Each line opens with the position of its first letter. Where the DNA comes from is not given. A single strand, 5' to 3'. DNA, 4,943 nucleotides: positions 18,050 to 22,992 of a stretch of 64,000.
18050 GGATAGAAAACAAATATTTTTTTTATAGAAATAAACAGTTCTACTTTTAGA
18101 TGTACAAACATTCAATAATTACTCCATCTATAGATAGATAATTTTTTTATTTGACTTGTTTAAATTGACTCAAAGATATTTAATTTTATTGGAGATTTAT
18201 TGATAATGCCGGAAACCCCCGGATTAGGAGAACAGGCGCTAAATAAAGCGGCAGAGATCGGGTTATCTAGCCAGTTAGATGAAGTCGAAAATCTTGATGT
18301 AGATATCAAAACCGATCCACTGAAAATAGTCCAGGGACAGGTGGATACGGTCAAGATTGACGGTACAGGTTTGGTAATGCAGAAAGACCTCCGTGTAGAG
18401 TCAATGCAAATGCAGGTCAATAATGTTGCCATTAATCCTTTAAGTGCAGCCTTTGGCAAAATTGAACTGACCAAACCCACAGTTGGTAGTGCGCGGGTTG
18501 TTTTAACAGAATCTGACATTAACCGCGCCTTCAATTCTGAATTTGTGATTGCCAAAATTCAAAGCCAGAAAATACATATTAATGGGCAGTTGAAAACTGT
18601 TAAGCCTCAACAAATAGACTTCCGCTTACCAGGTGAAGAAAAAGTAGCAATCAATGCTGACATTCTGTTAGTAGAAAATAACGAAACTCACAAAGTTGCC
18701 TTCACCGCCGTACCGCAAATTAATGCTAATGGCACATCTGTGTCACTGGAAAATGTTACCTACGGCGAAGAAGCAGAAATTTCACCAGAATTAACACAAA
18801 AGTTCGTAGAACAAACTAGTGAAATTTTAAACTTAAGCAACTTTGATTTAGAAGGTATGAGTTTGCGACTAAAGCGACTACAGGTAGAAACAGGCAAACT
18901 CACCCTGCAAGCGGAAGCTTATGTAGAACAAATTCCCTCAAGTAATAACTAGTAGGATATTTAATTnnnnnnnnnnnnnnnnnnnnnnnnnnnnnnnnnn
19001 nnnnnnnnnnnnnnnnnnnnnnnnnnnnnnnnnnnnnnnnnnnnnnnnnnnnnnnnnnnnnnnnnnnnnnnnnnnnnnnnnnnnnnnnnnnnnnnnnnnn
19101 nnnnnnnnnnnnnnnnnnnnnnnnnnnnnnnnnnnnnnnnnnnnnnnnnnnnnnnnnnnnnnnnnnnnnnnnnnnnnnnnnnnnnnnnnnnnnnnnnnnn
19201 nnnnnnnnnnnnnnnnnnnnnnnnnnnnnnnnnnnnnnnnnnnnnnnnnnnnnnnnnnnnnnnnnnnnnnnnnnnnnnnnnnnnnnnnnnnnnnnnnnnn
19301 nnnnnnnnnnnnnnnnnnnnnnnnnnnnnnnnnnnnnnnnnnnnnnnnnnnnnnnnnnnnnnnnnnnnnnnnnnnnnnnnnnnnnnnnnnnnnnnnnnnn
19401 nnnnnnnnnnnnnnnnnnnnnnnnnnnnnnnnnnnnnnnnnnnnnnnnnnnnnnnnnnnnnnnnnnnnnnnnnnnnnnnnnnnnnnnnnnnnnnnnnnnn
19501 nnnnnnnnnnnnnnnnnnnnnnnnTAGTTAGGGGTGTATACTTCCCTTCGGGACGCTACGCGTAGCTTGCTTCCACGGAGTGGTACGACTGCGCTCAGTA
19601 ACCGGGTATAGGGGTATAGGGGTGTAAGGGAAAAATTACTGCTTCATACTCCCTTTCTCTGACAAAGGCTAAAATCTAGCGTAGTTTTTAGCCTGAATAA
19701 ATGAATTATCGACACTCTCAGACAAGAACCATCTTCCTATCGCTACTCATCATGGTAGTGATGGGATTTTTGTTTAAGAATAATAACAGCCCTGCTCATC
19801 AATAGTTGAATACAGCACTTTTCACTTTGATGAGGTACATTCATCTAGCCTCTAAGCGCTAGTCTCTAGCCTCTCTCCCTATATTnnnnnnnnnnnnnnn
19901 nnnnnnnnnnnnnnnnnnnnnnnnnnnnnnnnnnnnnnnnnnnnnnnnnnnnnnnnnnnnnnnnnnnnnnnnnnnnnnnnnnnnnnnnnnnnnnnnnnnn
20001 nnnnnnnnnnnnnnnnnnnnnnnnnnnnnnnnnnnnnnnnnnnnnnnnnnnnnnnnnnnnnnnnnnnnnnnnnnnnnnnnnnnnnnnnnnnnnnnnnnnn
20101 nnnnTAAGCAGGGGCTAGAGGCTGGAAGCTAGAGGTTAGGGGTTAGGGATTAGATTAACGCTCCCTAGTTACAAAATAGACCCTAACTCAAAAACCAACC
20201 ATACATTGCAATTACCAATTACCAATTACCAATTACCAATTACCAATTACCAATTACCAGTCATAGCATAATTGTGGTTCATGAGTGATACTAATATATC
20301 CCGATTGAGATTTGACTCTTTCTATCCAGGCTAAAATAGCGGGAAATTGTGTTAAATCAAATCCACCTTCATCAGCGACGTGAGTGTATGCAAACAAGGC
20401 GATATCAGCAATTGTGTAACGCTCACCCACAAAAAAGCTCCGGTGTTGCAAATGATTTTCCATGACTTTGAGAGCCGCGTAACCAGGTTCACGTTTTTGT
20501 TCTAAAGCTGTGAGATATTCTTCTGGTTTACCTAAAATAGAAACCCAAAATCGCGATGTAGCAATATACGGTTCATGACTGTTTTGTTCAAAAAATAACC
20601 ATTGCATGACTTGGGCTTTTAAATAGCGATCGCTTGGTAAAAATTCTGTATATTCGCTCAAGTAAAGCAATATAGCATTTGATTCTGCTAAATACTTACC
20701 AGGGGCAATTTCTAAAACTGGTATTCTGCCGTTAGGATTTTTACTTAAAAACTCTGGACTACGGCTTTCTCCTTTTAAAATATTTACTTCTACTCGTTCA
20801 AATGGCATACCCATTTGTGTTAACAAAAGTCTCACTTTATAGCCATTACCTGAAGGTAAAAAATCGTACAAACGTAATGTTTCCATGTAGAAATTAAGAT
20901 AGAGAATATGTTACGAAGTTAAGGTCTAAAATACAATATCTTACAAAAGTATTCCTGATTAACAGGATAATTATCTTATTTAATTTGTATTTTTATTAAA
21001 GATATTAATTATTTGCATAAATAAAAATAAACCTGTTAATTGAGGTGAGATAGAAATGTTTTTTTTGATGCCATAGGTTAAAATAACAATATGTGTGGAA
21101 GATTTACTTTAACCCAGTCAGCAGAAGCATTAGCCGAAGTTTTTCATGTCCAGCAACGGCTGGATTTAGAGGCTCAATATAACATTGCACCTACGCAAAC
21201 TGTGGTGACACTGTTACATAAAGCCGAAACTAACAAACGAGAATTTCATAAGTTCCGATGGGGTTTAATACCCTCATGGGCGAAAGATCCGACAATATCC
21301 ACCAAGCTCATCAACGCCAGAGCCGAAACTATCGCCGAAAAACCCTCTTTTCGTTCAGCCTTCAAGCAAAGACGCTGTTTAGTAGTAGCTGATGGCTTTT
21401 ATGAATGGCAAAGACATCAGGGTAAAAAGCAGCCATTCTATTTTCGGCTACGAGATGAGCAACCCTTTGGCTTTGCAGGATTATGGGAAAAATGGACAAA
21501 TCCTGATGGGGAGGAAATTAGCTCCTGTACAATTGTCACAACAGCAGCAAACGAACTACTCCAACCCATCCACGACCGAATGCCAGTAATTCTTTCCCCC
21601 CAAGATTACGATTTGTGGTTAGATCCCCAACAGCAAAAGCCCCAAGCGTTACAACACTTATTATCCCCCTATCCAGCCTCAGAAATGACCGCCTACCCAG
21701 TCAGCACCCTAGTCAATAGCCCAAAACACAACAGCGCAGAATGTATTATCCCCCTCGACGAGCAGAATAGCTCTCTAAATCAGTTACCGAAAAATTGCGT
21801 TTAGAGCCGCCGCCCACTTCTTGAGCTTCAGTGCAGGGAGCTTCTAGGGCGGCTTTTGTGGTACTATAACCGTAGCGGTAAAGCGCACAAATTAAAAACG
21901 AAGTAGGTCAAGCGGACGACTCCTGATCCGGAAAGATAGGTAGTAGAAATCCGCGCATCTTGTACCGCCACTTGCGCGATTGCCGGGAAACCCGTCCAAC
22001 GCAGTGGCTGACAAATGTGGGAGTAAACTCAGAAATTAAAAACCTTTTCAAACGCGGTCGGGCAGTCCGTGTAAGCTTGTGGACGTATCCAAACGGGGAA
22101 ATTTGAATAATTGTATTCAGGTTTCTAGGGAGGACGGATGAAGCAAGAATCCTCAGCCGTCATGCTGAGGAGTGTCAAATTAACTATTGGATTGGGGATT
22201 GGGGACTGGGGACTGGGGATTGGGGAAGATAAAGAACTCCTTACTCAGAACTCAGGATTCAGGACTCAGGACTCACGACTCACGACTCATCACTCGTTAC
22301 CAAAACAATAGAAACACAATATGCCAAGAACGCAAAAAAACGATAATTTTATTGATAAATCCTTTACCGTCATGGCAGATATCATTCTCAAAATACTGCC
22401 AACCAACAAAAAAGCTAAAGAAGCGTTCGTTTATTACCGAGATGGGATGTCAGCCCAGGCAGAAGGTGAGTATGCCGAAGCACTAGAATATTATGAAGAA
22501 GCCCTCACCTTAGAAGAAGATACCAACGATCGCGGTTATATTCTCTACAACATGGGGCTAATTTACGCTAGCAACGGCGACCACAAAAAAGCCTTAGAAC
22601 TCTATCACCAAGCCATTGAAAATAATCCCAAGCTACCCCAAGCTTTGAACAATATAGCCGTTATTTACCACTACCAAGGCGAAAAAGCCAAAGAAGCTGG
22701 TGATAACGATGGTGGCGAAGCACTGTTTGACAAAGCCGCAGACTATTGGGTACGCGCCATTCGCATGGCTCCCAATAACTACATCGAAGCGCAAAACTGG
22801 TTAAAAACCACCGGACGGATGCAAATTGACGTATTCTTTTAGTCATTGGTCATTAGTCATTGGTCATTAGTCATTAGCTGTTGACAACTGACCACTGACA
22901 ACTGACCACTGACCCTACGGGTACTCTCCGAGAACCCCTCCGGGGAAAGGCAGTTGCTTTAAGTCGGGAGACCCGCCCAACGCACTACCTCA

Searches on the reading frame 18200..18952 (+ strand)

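Call 35: search_protein_families(library=pfam, proteins=[window:18200-18952:+], max_evalue=0.00001)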
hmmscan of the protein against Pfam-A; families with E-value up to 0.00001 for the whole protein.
window:18200-18952:+ (250 aa): 1 family
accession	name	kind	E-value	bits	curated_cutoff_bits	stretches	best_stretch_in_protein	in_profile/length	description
PF11209.13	LmeA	-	5.8e-45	154.4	27.3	1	9-239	5-217/217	LmeA-like phospholipid-binding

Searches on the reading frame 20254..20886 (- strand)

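Call 33: search_protein_families(library=pfam, proteins=[window:20254-20886:-], max_evalue=0.001)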
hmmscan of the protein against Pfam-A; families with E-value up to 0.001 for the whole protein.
window:20254-20886:- (210 aa): 7 families
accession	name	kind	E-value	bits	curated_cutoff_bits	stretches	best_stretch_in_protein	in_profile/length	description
PF02798.26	GST_N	-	5.3e-18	65.6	20.9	1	3-77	2-75/76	Glutathione S-transferase, N-terminal domain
PF13409.12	GST_N_2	-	4.7e-13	50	25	1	16-77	6-68/70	Glutathione S-transferase, N-terminal domain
PF13417.12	GST_N_3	-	3e-12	47.1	22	1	6-78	1-69/75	Glutathione S-transferase, N-terminal domain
PF00043.30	GST_C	-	1.5e-10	41.6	20.7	1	118-194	13-92/93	Glutathione S-transferase, C-terminal domain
PF13410.11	GST_C_2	-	9.2e-09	35.7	24.9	1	128-190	4-69/69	Glutathione S-transferase, C-terminal domain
PF14497.11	GST_C_3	-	1.5e-06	28.7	21.6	1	137-194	33-94/104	Glutathione S-transferase, C-terminal domain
PF17171.9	GST_C_6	-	0.00026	21.1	28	1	137-171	3-37/64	Glutathione S-transferase, C-terminal domain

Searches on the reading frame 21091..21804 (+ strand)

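Call 33: search_protein_families(library=pfam, proteins=[window:21091-21804:+], max_evalue=0.001)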
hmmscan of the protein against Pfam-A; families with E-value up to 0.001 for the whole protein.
window:21091-21804:+ (237 aa): 1 family
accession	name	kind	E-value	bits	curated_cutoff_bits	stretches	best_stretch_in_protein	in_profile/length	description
PF02586.19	SRAP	-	1.5e-87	293.1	27.1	1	1-211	1-214/214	SOS response associated peptidase (SRAP)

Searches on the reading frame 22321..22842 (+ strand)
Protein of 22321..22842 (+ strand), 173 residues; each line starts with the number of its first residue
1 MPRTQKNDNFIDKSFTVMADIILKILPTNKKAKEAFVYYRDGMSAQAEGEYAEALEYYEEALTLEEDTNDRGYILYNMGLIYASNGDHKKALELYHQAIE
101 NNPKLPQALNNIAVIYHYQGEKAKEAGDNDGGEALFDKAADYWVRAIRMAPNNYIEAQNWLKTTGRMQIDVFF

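Call 33: search_protein_families(library=pfam, proteins=[window:22321-22842:+], max_evalue=0.001)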
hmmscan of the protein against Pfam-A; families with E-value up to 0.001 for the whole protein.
window:22321-22842:+ (173 aa): 20 families
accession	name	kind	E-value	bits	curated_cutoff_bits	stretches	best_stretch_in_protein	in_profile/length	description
PF00515.34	TPR_1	-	9.9e-23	79.4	27.8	2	74-104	3-33/34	Tetratricopeptide repeat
PF07719.23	TPR_2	-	1.1e-18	66.2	27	2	73-104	2-33/34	Tetratricopeptide repeat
PF13424.12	TPR_12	-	1.2e-14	54.7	30.1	2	42-101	10-74/77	Tetratricopeptide repeat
PF13176.12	TPR_7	-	4.4e-13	48.6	27.9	2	75-104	2-33/36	Tetratricopeptide repeat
PF13432.12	TPR_16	-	2.8e-12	47.3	32.7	2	42-106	4-65/65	Tetratricopeptide repeat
PF13181.12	TPR_8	-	3.3e-11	42.9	25.7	1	74-104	3-33/34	Tetratricopeptide repeat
PF13428.12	TPR_14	-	1.7e-09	37.8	23.5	1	75-113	4-42/44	Tetratricopeptide repeat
PF13414.12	TPR_11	-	8e-09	35.5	26.8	1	79-120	1-42/42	TPR repeat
PF13374.12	TPR_10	-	9.5e-09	35.4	27.5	0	75-100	5-30/42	Tetratricopeptide repeat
PF24575.1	TPR_Slam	-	1.2e-08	35.7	35.2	1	68-122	43-97/104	Surface lipoprotein assembly modifier, N-terminal TPR repeats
PF13431.12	TPR_17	-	3.9e-08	33.4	24.4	1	95-122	2-29/34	Tetratricopeptide repeat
PF14559.12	TPR_19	-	5.9e-07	30.2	25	0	84-121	3-40/68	Tetratricopeptide repeat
PF13174.12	TPR_6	-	1.1e-06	29.3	26.3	1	75-104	3-32/33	Tetratricopeptide repeat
PF12895.13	ANAPC3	-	1.7e-05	25.5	27.2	1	49-126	3-75/82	Anaphase-promoting complex, cyclosome, subunit 3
PF25062.1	ARM_TT21_N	-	2.2e-05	24.8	40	0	53-140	80-163/222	Tetratricopeptide repeat protein 21 N-terminal ARM repeat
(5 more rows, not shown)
